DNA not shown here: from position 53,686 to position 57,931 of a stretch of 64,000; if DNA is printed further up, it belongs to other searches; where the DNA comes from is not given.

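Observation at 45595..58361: Operon in which each giant surface protein gene is preceded by, and translationally coupled to, a small double-HTH protein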

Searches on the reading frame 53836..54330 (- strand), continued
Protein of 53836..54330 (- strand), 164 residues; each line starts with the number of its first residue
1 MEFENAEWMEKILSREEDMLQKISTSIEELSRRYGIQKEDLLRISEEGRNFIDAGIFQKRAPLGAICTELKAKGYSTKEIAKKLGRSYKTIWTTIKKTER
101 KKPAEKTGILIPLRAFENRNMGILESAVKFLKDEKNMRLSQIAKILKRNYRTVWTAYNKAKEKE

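Call 44: search_protein_families(library=pfam, proteins=[L014:10458-11213:+, L014:11584-12246:+, L014:12261-12989:+, L016:3263-7669:+, L035:10552-11313:+, L035:11412-13817:+, L020:10471-11823:+, L001:6231-7439:+, L021:9613-10956:+, L030:6646-7770:+], max_evalue=0.01)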
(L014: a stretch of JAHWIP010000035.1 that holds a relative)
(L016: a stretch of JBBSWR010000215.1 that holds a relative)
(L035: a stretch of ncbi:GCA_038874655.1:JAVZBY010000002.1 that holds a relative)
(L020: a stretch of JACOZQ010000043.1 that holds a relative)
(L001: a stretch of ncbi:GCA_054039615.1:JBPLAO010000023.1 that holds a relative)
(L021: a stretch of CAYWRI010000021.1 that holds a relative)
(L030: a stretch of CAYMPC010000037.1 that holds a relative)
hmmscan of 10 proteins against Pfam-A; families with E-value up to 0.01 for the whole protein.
L014:10458-11213:+ (251 aa): 0 families

L014:11584-12246:+ (220 aa): 5 families
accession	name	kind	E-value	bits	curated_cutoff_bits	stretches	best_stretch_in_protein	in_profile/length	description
PF01022.26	HTH_5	-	1.3e-06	28.6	22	1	13-54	6-47/47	Bacterial regulatory protein, arsR family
PF01047.28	MarR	-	0.00011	22.4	24.6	1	8-57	2-52/59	MarR family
PF25212.1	HVO_A0114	-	0.00035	20.7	27.6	1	5-56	18-70/84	HVO_A0114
PF12840.13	HTH_20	-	0.00082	19.7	27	1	13-52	8-48/51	Helix-turn-helix domain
PF13412.12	HTH_24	-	0.0072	16.3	21.9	0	11-53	5-48/48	Winged helix-turn-helix DNA-binding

L014:12261-12989:+ (242 aa): 0 families

L016:3263-7669:+ (1468 aa): 0 families

L035:10552-11313:+ (253 aa): 0 families

L035:11412-13817:+ (801 aa): 0 families

L020:10471-11823:+ (450 aa): 14 families
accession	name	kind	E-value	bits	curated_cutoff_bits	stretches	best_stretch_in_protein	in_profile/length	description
PF04326.19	SLFN_AlbA_2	-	6.4e-20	72.3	25.3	1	14-117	1-118/118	Schlafen, AlbA_2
PF13412.12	HTH_24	-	1.9e-09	37.3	21.9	1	388-433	3-48/48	Winged helix-turn-helix DNA-binding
PF13749.12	HATPase_c_4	-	1.9e-08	34.6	26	1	286-363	6-89/89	Putative ATP-dependent DNA helicase recG C-terminal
PF08279.18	HTH_11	-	6.1e-07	29.7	25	1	390-430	2-43/55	HTH domain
PF08220.18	HTH_DeoR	-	8.6e-06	25.9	21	1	390-435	2-47/57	DeoR-like helix-turn-helix domain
PF12802.13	MarR_2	-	0.00012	22.6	27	1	391-437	8-55/61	MarR family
PF01047.28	MarR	-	0.00029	21.1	24.6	1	389-434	4-49/59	MarR family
PF13601.12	HTH_34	-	0.0017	18.9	27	0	393-433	5-45/80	Winged helix DNA-binding domain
PF01325.25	Fe_dep_repress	-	0.004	17.8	26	1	391-434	11-54/60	Iron dependent repressor, N-terminal DNA binding domain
PF01978.25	TrmB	-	0.0072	16.6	25.6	0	385-435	5-55/68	Sugar-specific transcriptional regulator TrmB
PF13404.12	HTH_AsnC-type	-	0.0081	16.4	27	0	391-426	6-41/42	AsnC-type helix-turn-helix domain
PF02082.26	Rrf2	-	0.0082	16.7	30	0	395-441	16-62/132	Iron-dependent Transcriptional regulator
PF13545.12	HTH_Crp_2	-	0.0097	16.3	27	0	402-434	22-55/70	Crp-like helix-turn-helix domain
PF25213.1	HVO_A0261_N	-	0.0098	16.2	35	0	387-436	10-58/86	HVO_A0261 N-terminal domain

L001:6231-7439:+ (402 aa): 3 families
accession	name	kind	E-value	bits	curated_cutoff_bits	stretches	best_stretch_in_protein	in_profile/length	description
PF12690.13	BsuPI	-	0.00013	22.3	22.9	0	37-61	7-31/101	Intracellular proteinase inhibitor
PF11797.14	WxLIP_HBD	-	0.0002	21.7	28.9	0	312-351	93-132/138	WxL Interacting Protein, host binding domain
PF14524.12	Wzt_C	-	0.00025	21.5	30.4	0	254-345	25-121/143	Wzt C-terminal domain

L021:9613-10956:+ (447 aa): 2 families
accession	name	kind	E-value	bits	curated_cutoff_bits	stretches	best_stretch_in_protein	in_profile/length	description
PF13385.13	Laminin_G_3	-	5.4e-22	79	27.6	1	106-262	10-150/151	Concanavalin A-like lectin/glucanases superfamily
PF02210.31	Laminin_G_2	-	0.00058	20.8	22.9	1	169-225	37-87/126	Laminin G domain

L030:6646-7770:+ (374 aa): 0 families

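Call 47: predict_structure(alignment_id=A2)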
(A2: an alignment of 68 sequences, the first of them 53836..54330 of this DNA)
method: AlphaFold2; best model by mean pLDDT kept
length: 164 residues; sequences in the alignment: 68
mean_pLDDT: 92.3   pTM: 0.73
mean pLDDT of the five models: 92.3, 91.4, 90.2, 89.9, 89.5
residues with pLDDT >= 90: 123; 70-90: 38; 50-70: 3; < 50: 0
segments of 3 or more residues with pLDDT < 50: none
pLDDT, mean of each block of 10 residues (from residue 1): 77 90 90 88 79 94 95 95 97 92 89 96 98 98 97 98 96
secondary structure, 60 per line:
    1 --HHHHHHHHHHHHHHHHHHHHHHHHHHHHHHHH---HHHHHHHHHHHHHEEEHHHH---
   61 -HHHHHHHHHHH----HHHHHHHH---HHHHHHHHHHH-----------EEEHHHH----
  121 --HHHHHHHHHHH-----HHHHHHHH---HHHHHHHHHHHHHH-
elements in order: H3-34 H38-50 E51-53 H54-57 H62-72 H77-84 H88-98 E110-112 H113-116 H123-133 H139-146 H150-163

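Call 49: fold_search(model_id=the predicted structure, library=pdb)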
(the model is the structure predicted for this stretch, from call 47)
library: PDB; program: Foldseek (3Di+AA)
matches with E <= 10: 738; with E <= 0.001: 0
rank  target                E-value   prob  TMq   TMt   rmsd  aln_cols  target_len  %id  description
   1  2lvs_MODEL_1_A        2.3e-02  0.95  0.25  0.35   9.3       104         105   24  NMR solution structure of a CRISPR repeat binding protein (released 2013-01-23)
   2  9a50_A                3.9e-02  0.92  0.26  0.16  23.1       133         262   16  Integrative model of RPSB-RPOC by crosslinking MS and deep learning (released 2024-09-18)
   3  9n9q_C                8.3e-02  0.75  0.26  0.16  21.0       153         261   14  Cryo-EM structure of the RNA-guided transcription complex (released 2025-12-24)
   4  9a7s_A                9.3e-02  0.85  0.27  0.18  20.8       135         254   15  Integrative model of RPSD-RPOB by crosslinking MS and deep learning (released 2024-09-18)
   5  8x6g_H                9.9e-02  0.84  0.26  0.18  24.3       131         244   13  Cryo-EM structure of Staphylococcus aureus sigB-dependent RNAP-promoter open complex (released 2024-06-05)
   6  7qh5_B                1.5e-01  1.00  0.27  0.15   2.2        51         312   20  The crystal structure of the sigma factor SigG1 from Streptomyces tsukubaensis NRRL18488 (released 2022-12-21)
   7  7s03_A                1.9e-01  0.57  0.21  0.32  17.1       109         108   13  DNA-binding domain of human SETMAR in complex with Hsmar1 terminal inverted repeat (TIR) DNA (released 2022-08-03)
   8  6kon_F                1.9e-01  0.33  0.26  0.24  27.9       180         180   14  Mycobacterium tuberculosis initial transcription complex comprising sigma H and 5'-OH RNA of 5 nt (released 2020-03-11)
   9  9e87_F                2.0e-01  0.57  0.25  0.14  24.3       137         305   15  De Novo Mycobacterium tuberculosis transcription initiation pre-RPO promoter complex with open Beta' clamp (RNA Polyme (released 2025-10-01)
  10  5vxn_A                2.5e-01  1.00  0.23  0.19   2.1        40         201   40  Structure of two RcsB dimers bound to two parallel DNAs. (released 2018-03-07)
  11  6kop_F                3.0e-01  0.28  0.27  0.27  28.8       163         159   16  Mycobacterium tuberculosis initial transcription complex comprising sigma H and 5'-OH RNA of 9 nt (released 2020-03-11)
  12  7qh5_A                3.2e-01  0.99  0.27  0.15   2.3        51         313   20  The crystal structure of the sigma factor SigG1 from Streptomyces tsukubaensis NRRL18488 (released 2022-12-21)
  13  5w43_B                3.2e-01  0.97  0.24  0.20   7.7        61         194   30  Structure of the two-component response regulator RcsB-DNA complex (released 2018-03-07)
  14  6kta_A                3.2e-01  0.23  0.21  0.24  12.3       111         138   13  Crystal structure of B. halodurans MntR in apo form (released 2019-12-04)
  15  2lfw_MODEL_1_A        3.3e-01  0.84  0.29  0.30   9.6        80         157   14  NMR structure of the PhyRSL-NepR complex from Sphingomonas sp. Fr1 (released 2012-04-25)
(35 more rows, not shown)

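Call 55: find_related_loci(query=A1, collection=viral_contigs, flank=8000)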
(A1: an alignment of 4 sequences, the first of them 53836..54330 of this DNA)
Query A1 (164 aa) in viral_contigs; peptide patterns used: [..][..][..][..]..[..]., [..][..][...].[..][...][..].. (x = any residue, [..] = any of these).
206 stretches matched a pattern, but none encodes a relative of the query by tblastn (E <= 1e-3).

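Call 57: find_related_loci(query=A1, collection=metagenome_contigs, flank=8000)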
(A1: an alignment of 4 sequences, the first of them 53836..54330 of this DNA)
Query A1 (164 aa) in metagenome_contigs; peptide patterns used: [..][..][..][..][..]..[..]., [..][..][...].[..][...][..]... (x = any residue, [..] = any of these).
451 stretches matched a pattern; 75 encode a relative of the query (tblastn E <= 1e-3); 75 distinct loci.
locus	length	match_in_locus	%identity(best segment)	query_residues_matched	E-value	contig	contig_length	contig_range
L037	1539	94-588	56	1-164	2e-56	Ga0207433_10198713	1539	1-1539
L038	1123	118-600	32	15-163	6e-24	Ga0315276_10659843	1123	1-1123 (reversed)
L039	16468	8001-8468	37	27-163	7e-22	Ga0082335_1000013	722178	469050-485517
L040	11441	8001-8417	38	25-163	4e-21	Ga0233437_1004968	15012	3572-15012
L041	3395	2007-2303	41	65-163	9e-20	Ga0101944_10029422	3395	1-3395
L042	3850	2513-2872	38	44-163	1e-19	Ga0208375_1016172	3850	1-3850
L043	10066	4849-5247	38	38-163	3e-19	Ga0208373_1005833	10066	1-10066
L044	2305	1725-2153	34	27-163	5e-19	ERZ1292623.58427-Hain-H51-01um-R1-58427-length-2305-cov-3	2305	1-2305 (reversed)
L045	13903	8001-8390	37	37-164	1e-18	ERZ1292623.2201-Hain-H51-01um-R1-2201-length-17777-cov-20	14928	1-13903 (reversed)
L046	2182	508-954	33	23-164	1e-18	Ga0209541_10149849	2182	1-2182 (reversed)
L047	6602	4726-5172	33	23-164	1e-18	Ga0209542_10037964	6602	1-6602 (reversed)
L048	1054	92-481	37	37-164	1e-18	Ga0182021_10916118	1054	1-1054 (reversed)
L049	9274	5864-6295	36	36-163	3e-18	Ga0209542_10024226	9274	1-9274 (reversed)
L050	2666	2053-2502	31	16-163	4e-18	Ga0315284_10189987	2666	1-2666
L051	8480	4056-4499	36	17-160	5e-18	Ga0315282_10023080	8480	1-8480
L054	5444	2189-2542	37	3-164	3e-16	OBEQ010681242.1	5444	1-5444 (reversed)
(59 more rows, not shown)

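Call 63: search_solved_structures(query=A2, max_evalue=0.1)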
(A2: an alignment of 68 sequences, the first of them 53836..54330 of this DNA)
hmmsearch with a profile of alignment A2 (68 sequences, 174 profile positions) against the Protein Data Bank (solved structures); distinct sequences matched with E-value up to 0.1: 6.
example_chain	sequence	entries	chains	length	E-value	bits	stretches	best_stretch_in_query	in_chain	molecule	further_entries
3mzy_A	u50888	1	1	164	0.0028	20.6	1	119-172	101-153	RNA polymerase sigma-H factor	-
1p4w_A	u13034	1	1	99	0.009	18.9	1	59-106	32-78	rcsB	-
5o8y_A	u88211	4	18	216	0.02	17.8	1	34-105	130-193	Transcriptional regulatory protein RcsB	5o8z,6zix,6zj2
5vxn_A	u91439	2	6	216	0.02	17.8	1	34-105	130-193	Transcriptional regulatory protein RcsB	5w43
6eo2_A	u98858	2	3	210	0.021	17.8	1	34-105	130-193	Transcriptional regulatory protein RcsB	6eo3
3op9_A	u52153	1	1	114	0.026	17.5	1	138-162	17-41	Pli0006 protein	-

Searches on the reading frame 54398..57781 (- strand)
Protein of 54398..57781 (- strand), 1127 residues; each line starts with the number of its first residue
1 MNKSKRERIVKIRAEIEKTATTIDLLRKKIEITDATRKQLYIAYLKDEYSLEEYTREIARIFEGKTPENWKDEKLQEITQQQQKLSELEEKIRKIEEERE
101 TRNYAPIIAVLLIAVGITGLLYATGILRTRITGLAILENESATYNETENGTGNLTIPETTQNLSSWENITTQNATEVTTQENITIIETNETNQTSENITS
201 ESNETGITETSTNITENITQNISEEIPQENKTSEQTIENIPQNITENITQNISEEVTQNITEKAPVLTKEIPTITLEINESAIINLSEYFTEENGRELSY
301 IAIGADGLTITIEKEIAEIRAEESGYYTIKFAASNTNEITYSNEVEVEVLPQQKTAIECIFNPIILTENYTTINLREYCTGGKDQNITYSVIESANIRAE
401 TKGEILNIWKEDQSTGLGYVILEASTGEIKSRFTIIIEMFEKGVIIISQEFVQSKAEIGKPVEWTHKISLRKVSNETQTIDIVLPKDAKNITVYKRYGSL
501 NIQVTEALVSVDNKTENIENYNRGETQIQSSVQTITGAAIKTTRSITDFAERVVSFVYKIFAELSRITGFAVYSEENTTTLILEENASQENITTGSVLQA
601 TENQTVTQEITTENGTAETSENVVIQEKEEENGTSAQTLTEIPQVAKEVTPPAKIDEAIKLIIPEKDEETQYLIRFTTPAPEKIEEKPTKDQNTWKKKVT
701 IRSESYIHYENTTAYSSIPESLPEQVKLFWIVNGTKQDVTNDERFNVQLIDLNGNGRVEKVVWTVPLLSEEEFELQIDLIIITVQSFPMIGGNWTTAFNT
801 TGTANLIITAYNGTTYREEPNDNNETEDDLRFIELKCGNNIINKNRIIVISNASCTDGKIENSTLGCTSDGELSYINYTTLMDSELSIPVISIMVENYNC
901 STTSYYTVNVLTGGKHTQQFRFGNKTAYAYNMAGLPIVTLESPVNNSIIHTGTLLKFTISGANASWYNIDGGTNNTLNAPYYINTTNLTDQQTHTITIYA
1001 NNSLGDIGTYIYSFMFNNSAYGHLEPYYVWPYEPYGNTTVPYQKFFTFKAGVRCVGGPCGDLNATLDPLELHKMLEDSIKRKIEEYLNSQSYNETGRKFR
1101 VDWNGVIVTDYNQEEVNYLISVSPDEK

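Call 4: search_protein_families(library=pfam, proteins=[window:54398-57781:-], max_evalue=0.1)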
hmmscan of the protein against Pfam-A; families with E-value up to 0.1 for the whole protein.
window:54398-57781:- (1127 aa): 0 families

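Call 23: search_protein_families(library=ncbifam, proteins=[window:54398-57781:-], max_evalue=0.01)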
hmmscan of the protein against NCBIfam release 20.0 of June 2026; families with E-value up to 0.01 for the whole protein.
window:54398-57781:- (1127 aa): 0 families

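Call 61: search_solved_structures(query=window:54398-57781:-, max_evalue=1)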
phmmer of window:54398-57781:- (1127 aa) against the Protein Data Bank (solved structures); distinct sequences matched with E-value up to 1: 3.
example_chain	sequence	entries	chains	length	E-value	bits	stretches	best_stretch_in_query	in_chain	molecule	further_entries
5tfl_A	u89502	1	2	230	0.1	13.5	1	958-1021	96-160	Cadherin-23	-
5tfm_A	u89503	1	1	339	0.12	13.2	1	958-1021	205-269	Cadherin-23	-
7t3s_A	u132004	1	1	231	0.78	10.6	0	977-1021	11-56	Cadherin-23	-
